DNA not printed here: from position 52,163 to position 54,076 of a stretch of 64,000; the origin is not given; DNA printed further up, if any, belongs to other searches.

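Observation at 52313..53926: Effector candidate: alpha/beta-hydrolase with an SHSMG nucleophile elbow and an LCAT/PGAP1-like motif set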

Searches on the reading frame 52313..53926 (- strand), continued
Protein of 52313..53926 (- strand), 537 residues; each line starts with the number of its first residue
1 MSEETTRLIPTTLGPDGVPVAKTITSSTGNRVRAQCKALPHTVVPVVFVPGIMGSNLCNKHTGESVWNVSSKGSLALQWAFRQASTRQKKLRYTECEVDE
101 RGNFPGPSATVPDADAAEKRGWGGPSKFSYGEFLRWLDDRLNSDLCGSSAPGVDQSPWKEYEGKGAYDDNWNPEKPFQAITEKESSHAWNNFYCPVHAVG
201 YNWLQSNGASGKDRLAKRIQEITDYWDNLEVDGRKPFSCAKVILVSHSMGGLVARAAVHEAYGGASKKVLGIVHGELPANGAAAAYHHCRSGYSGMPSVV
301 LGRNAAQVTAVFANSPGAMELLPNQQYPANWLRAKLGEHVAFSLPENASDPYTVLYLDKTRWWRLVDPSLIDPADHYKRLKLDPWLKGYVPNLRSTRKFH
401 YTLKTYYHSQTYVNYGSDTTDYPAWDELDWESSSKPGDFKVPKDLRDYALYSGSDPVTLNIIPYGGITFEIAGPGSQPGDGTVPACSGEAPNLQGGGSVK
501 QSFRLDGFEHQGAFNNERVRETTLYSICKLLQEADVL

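Call 35: fold_search(model_id=the predicted structure, library=pdb)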
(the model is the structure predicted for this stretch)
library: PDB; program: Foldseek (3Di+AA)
matches with E <= 10: 983; with E <= 0.001: 15
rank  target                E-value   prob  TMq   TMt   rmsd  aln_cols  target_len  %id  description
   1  4r1d_A                4.7e-35  1.00  0.74  0.76   4.6       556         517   30  The crystal structure of Tle4-Tli4 complex (released 2014-12-17)
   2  4x92                  1.3e-08  1.00  0.43  0.59   8.7       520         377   14  Crystal structure of Lysosomal Phospholipase A2-S165A (released 2015-03-11)
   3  4x97_A                2.0e-08  1.00  0.41  0.56   8.9       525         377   14  Crystal structure of Lysosomal Phospholipase A2 in complex with methyl arachidonyl fluorophosphonate (MAFP) (released 2015-03-11)
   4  4x95_A                2.5e-08  1.00  0.43  0.59   8.3       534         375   14  Crystal structure of fully glycosylated Lysosomal Phospholipase A2 in complex with methyl arachidonyl fluorophosphonat (released 2015-03-25)
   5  5bv7_A                2.6e-08  1.00  0.41  0.55   9.6       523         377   13  Crystal structure of human LCAT (L4F, N5D) in complex with Fab of an agonistic antibody (released 2015-12-16)
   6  4x90_A                4.8e-08  1.00  0.43  0.58   8.6       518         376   15  Crystal structure of Lysosomal Phospholipase A2 (released 2015-03-11)
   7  6mvd_A                8.5e-08  1.00  0.40  0.54   9.4       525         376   13  Crystal structure of Lecithin:cholesterol acyltransferase (LCAT) in complex with isopropyl dodec-11-enylfluorophosphon (released 2018-12-05)
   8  4xx1_A                8.5e-08  1.00  0.40  0.54   9.7       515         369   14  Low resolution structure of LCAT in complex with Fab1 (released 2015-07-29)
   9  4x96_A                1.0e-07  1.00  0.39  0.53   9.1       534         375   14  Low resolution crystal structure of Lecithin:Cholesterol Acyltransferase (LCAT; residues 21-397) (released 2015-03-25)
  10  5txf_A                1.2e-07  1.00  0.37  0.50  10.2       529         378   13  Crystal structure of Lecithin:cholesterol acyltransferase (LCAT) in a closed conformation (released 2017-10-25)
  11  6mvd_B                3.3e-07  1.00  0.40  0.55   8.8       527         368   13  Crystal structure of Lecithin:cholesterol acyltransferase (LCAT) in complex with isopropyl dodec-11-enylfluorophosphon (released 2018-12-05)
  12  4xwg_A                3.9e-07  1.00  0.40  0.55   9.1       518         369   14  Crystal Structure of LCAT (C31Y) in complex with Fab1 (released 2015-07-29)
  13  4xx1_J                1.1e-06  1.00  0.40  0.56   9.1       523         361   13  Low resolution structure of LCAT in complex with Fab1 (released 2015-07-29)
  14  5ah0_B                5.0e-04  0.98  0.28  0.36  14.7       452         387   12  STRUCTURE OF LIPASE 1 FROM PELOSINUS FERMENTANS (released 2015-11-04)
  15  1ku0_A                7.4e-04  0.98  0.29  0.38  15.2       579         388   12  Structure of the Bacillus stearothermophilus L1 lipase (released 2002-08-21)
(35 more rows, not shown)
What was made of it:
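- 52313..53926 (-): tle4-like gene: 537-aa Tle4/TplE-family alpha/beta-hydrolase (phospholipase) effector. Putative triad is Ser248 (SHSMGG elbow), Asp480 (GDGTVP) and His510 (FEHQG). The oxyanion-loop motif is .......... (residues 48-57). The Foldseek top hit is 4r1d_A at E=4.7e-35 and TM 0.74/0.76, followed by LPLA2 and LCAT (call 35).
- On Tle4 (type VI lipase effector family 4; TplE/PA1510 type): The next hit is 26 orders of magnitude weaker (call 35).
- On LCAT/LPLA2 family proper (PF02450): Structural similarity is real but distant (TM 0.4-0.59, 13-15% identity; call 35).
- Closest known: Tle4 / TplE. Same: The predicted fold matches (TM about 0.75, call 35).
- Closest known: LCAT / lysosomal phospholipase A2. 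Same: These are the next-best structural neighbours (Foldseek E 1e-8 to 1e-6, call 35).
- LPLA2 and LCAT follow (E 1e-8 to 1e-6), then bacterial family I lipases (call 35). The nearest non-Tle4 structural neighbours are LPLA2 and LCAT, which are transacylases as well as phospholipases (call 35).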

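Call 36: find_related_loci(query=A1, collection=genome_contigs, flank=6000)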
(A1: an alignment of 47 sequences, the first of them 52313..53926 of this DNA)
Query A1 (537 aa) in genome_contigs; peptide patterns used: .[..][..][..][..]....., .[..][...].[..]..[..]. (x = any residue, [..] = any of these).
600 stretches matched a pattern (row limit reached: there are more); 443 encode a relative of the query (tblastn E <= 1e-3); the best 80 are kept; 80 distinct loci.
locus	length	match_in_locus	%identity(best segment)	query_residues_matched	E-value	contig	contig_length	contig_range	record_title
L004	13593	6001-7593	59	1-537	0e+0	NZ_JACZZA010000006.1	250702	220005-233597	Dyella acidiphila strain 7MK23 scaffold6_size250702, whole genome shotgun sequence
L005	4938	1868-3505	56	1-537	0e+0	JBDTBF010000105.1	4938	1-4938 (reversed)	MAG: Rhodanobacter sp. isolate cluster2_bin.126 k127_5715695, whole genome shotgun sequence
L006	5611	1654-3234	56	1-537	3e-180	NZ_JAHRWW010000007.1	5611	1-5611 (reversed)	MAG: Thermomonas sp. isolate DF_7_1.31 k141_129494, whole genome shotgun sequence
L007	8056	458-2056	53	1-537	2e-168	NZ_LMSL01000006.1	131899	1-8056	Frateuria sp. Soil773 contig_14, whole genome shotgun sequence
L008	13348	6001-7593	53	1-537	9e-159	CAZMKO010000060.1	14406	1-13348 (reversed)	MAG TPA_asm: uncultured Rhodanobacteraceae bacterium isolate SRP187154_co1_334 genome assembly, contig: NODE_5415_length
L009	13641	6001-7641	49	1-537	4e-157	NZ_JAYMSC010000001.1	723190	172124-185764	Paraburkholderia sp. JHI869 NODE_1_length_723190_cov_17.307365, whole genome shotgun sequence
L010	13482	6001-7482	48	30-531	1e-135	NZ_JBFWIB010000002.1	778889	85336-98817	Luteimonas salinilitoris strain C3-2-a3 C3-2-a3_contig_2, whole genome shotgun sequence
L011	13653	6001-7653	43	1-535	2e-128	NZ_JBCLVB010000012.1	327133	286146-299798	Luteimonas sp. MJ250 Scaffold4_1, whole genome shotgun sequence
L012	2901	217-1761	42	18-534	6e-123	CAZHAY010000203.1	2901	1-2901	MAG TPA_asm: uncultured Marinobacter sp. isolate SRP220891_co3_248 genome assembly, contig: NODE_87812_length_2901_cov_1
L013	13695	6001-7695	36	2-528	3e-86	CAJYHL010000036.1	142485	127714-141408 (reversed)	MAG: uncultured Acidovorax sp. isolate S3C53_SP339 genome assembly, contig: S3Ck127_398803, whole genome shotgun sequenc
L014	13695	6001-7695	36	4-537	4e-85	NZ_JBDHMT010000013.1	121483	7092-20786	Herbaspirillum huttiense subsp. huttiense strain LMG2199 NODE_13_length_121483_cov_11.9826, whole genome shotgun sequenc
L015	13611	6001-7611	37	21-537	8e-85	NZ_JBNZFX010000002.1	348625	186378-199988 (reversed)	Massilia eburnea strain 25b30 contig_10, whole genome shotgun sequence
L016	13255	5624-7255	37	16-537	8e-84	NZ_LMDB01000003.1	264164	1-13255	Duganella sp. Root336D2 contig_11, whole genome shotgun sequence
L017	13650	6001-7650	36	4-535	1e-82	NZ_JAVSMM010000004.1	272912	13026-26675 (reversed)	MAG: Aromatoleum sp. isolate NRBC_bin_1 Aromatoleum_NRBC_Contig_04, whole genome shotgun sequence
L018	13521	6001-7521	35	7-531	1e-82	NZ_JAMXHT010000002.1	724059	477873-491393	Ralstonia soli strain 21MJYT02-11 Scaffold2, whole genome shotgun sequence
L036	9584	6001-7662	34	16-536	2e-77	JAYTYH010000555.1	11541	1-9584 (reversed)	MAG: Rhizobacter sp. isolate GFS_6100 GFS_6100_554, whole genome shotgun sequence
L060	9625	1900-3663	33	5-534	3e-73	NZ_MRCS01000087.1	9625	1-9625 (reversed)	Pseudomonas sp. ACN8 BSF44_contig000087, whole genome shotgun sequence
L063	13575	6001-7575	33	17-536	2e-72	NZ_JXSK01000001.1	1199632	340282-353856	Photorhabdus luminescens subsp. luminescens strain DSM 3368 Contig001, whole genome shotgun sequence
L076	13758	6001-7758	32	7-534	6e-70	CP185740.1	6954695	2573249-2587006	Pseudomonas fluorescens strain CFBP13716 chromosome, complete genome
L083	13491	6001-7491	33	29-534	3e-69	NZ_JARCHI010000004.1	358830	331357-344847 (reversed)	Enterobacter pasteurii strain A-8 NODE_4_covk_22.075413_covr_63.385_cutoff_34, whole genome shotgun sequence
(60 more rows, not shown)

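Call 51: search_protein_families(library=pfam, proteins=[L013:7743-9053:+, L014:7716-8786:+, L018:7482-8636:+, L036:7668-8702:+, L060:3675-4904:+, L063:7574-8677:+, L076:7770-9017:+, L083:7515-8603:+], max_evalue=0.001)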
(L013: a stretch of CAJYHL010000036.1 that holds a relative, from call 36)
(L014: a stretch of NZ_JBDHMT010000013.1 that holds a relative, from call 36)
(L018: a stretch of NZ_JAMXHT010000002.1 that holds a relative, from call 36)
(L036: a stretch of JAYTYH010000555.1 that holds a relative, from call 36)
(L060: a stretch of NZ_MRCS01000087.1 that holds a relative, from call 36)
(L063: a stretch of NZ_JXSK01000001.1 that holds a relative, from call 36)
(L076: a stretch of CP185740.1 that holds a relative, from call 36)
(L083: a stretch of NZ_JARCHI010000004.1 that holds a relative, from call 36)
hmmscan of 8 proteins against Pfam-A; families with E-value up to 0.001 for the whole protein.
L013:7743-9053:+ (437 aa): 2 families
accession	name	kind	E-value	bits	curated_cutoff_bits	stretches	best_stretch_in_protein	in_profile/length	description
PF18426.6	Tli4_C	-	7e-45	153.5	25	1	182-343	1-161/161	Tle cognate immunity protein 4 C-terminal domain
PF18443.6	Tli4_N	-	2.8e-19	70.1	26.5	1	50-178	2-138/138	Tle cognate immunity protein 4 N-terminal domain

L014:7716-8786:+ (357 aa): 2 families
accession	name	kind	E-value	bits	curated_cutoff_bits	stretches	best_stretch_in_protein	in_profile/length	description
PF18426.6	Tli4_C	-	3.5e-48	164.3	25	1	189-348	2-160/161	Tle cognate immunity protein 4 C-terminal domain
PF18443.6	Tli4_N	-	2.5e-18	67.1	26.5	1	48-184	2-138/138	Tle cognate immunity protein 4 N-terminal domain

L018:7482-8636:+ (385 aa): 2 families
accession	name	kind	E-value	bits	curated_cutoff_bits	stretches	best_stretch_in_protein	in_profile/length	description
PF18426.6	Tli4_C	-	2.2e-28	99.9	25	1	221-383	2-161/161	Tle cognate immunity protein 4 C-terminal domain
PF18443.6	Tli4_N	-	1.3e-21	77.7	26.5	1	66-216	1-138/138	Tle cognate immunity protein 4 N-terminal domain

L036:7668-8702:+ (345 aa): 1 family
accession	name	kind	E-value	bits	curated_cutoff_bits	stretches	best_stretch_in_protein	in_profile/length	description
PF18426.6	Tli4_C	-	1.2e-18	68.3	25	1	187-343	5-161/161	Tle cognate immunity protein 4 C-terminal domain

L060:3675-4904:+ (410 aa): 2 families
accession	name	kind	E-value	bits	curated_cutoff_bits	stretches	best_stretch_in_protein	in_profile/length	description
PF18426.6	Tli4_C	-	2.2e-17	64.2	25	2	183-313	4-134/161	Tle cognate immunity protein 4 C-terminal domain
PF18443.6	Tli4_N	-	0.00034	21.3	26.5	1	42-165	2-118/138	Tle cognate immunity protein 4 N-terminal domain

L063:7574-8677:+ (368 aa): 2 families
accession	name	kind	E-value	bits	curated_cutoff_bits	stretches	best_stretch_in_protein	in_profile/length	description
PF18443.6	Tli4_N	-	2.8e-50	170.5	26.5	1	44-201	1-138/138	Tle cognate immunity protein 4 N-terminal domain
PF18426.6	Tli4_C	-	1.5e-42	145.9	25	1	205-363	1-161/161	Tle cognate immunity protein 4 C-terminal domain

L076:7770-9017:+ (416 aa): 1 family
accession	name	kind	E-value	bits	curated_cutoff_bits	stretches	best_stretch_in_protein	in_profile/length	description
PF18426.6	Tli4_C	-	1.1e-16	61.8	25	2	187-307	6-128/161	Tle cognate immunity protein 4 C-terminal domain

L083:7515-8603:+ (363 aa): 2 families
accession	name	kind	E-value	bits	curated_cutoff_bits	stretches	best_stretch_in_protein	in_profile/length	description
PF18443.6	Tli4_N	-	1.1e-39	136.3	26.5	1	48-200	1-137/138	Tle cognate immunity protein 4 N-terminal domain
PF18426.6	Tli4_C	-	2.7e-38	132.1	25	1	205-359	1-161/161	Tle cognate immunity protein 4 C-terminal domain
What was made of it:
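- In 8 of 8 sampled loci the downstream ORF has Tli4_C (call 51).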

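Call 57: list_cluster_members(proteins=[window:52316-53926:-, window:51251-52300:-, window:53943-56933:-])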
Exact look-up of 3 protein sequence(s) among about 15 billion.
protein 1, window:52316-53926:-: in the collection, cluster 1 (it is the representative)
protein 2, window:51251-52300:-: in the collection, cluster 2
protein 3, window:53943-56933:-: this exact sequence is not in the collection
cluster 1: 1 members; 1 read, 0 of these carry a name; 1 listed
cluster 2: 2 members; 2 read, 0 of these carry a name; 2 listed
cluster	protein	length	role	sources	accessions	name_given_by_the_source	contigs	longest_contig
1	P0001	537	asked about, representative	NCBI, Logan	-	-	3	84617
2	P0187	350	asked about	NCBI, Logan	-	-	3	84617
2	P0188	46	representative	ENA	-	-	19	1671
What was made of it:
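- Tried and rejected: The exact-sequence cluster look-up gave no source names or organism (call 57).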
